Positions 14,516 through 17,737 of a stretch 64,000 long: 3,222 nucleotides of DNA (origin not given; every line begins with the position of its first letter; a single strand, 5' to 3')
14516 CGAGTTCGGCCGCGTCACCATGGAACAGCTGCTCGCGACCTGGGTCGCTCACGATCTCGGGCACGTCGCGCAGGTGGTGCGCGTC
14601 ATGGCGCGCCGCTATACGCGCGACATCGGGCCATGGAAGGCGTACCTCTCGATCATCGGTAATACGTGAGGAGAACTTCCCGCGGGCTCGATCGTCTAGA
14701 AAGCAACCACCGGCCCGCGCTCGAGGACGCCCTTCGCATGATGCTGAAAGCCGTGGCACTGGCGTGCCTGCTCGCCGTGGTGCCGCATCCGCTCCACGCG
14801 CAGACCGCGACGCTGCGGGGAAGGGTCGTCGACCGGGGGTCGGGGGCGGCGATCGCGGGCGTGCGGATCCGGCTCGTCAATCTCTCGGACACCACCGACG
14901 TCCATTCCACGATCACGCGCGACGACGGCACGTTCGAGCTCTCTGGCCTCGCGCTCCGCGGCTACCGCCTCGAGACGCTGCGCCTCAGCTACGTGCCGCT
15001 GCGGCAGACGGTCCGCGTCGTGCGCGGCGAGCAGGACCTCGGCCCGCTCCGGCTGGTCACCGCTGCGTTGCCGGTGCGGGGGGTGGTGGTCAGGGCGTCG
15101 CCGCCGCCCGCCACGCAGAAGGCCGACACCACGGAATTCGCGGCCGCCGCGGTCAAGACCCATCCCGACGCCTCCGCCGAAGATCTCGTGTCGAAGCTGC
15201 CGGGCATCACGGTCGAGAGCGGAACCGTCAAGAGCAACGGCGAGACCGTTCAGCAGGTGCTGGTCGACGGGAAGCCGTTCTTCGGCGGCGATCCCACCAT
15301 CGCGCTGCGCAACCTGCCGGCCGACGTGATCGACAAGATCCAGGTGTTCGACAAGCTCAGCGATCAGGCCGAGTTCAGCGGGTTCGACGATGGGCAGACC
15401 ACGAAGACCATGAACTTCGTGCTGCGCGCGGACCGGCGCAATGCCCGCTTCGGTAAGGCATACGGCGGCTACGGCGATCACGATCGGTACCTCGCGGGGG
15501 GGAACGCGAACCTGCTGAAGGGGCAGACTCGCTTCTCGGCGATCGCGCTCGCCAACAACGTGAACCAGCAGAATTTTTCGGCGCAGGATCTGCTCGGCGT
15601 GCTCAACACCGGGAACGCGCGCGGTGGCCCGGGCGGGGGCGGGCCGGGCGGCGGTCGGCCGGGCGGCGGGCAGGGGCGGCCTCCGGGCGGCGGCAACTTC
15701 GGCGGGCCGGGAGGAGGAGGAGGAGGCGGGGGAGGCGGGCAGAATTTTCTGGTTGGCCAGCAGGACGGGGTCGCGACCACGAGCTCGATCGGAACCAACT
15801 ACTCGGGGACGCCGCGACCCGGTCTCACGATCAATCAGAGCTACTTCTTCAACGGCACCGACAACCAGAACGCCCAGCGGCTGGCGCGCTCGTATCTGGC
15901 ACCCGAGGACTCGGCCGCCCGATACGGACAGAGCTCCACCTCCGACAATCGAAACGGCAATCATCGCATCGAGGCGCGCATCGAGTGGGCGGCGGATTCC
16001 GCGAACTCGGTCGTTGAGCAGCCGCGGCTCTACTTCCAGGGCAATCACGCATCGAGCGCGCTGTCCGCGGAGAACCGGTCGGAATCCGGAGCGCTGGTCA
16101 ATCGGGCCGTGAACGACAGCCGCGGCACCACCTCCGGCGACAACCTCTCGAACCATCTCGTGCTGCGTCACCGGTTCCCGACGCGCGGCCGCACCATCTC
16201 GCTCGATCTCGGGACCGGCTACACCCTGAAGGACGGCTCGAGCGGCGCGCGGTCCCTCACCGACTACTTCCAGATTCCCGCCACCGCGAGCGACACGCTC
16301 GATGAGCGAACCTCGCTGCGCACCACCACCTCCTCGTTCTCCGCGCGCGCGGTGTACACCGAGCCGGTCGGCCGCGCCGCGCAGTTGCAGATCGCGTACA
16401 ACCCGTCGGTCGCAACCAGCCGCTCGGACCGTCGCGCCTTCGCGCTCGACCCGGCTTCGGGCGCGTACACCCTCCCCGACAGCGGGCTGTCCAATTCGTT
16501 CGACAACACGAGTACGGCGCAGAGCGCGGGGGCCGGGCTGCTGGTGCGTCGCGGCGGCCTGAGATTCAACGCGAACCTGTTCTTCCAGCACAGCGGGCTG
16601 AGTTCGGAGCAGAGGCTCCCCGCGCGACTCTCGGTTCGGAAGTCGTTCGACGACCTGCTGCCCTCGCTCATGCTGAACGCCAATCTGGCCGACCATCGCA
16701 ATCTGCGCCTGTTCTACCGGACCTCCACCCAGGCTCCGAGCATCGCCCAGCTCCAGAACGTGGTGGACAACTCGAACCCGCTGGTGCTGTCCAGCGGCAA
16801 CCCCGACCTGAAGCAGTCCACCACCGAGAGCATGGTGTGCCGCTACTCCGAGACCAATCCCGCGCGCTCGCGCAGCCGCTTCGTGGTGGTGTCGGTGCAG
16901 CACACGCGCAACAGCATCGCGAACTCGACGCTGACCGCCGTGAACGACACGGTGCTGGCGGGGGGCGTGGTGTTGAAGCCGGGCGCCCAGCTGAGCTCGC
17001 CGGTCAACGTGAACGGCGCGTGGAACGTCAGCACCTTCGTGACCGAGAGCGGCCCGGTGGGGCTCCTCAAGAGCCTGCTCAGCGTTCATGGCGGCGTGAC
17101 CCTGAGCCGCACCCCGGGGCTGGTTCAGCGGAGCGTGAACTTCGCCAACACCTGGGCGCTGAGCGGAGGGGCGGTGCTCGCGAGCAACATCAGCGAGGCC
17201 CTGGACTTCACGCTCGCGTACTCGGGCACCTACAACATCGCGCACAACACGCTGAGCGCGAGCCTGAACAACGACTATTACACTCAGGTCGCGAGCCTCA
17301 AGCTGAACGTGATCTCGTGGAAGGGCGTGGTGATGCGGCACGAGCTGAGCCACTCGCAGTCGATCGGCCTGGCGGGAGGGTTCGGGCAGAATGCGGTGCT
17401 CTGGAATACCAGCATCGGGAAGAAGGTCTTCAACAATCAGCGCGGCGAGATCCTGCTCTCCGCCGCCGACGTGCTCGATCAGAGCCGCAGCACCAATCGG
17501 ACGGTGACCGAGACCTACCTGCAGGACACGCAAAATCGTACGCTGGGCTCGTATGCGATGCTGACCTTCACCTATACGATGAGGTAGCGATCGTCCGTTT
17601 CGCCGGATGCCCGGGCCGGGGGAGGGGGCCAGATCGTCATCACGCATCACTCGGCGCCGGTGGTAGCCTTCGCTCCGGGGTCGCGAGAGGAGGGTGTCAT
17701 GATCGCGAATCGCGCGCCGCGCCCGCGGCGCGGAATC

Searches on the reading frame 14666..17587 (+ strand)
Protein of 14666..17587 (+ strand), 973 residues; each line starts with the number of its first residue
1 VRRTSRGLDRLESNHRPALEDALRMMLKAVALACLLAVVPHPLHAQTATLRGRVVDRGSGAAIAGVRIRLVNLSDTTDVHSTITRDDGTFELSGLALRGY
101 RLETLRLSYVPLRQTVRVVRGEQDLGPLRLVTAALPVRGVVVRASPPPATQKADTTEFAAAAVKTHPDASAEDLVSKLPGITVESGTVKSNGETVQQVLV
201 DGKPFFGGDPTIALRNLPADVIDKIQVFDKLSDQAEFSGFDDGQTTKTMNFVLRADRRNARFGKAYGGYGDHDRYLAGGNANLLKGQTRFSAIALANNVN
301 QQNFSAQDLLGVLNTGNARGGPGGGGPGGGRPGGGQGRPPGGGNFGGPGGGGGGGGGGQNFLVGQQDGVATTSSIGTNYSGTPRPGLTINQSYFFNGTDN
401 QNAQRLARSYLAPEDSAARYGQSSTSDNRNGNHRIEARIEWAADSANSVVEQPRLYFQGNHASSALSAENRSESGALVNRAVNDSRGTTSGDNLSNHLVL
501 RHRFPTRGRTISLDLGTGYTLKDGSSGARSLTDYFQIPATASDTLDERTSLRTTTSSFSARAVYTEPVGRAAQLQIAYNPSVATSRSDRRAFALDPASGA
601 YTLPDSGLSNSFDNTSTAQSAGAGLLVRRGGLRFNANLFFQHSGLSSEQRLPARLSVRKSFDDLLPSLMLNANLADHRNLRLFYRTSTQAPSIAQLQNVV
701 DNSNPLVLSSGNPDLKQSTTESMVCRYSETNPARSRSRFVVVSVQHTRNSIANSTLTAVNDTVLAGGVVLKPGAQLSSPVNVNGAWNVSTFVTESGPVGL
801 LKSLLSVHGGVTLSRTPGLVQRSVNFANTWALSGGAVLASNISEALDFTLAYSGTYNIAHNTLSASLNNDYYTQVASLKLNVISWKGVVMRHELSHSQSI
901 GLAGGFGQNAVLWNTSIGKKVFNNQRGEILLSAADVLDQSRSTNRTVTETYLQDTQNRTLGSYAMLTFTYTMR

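Call 45: search_protein_families(library=pfam, proteins=[window:14666-17587:+], max_evalue=0.00001)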
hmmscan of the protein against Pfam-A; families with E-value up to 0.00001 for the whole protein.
window:14666-17587:+ (973 aa): 2 families
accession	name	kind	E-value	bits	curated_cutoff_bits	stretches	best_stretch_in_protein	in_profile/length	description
PF14905.12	OMP_b-brl_3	-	1.2e-28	100.7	27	1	502-970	1-408/408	Outer membrane protein beta-barrel family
PF13620.12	CarboxypepD_reg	-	1.5e-10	41.7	32.3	1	49-122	1-73/82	Carboxypeptidase regulatory-like domain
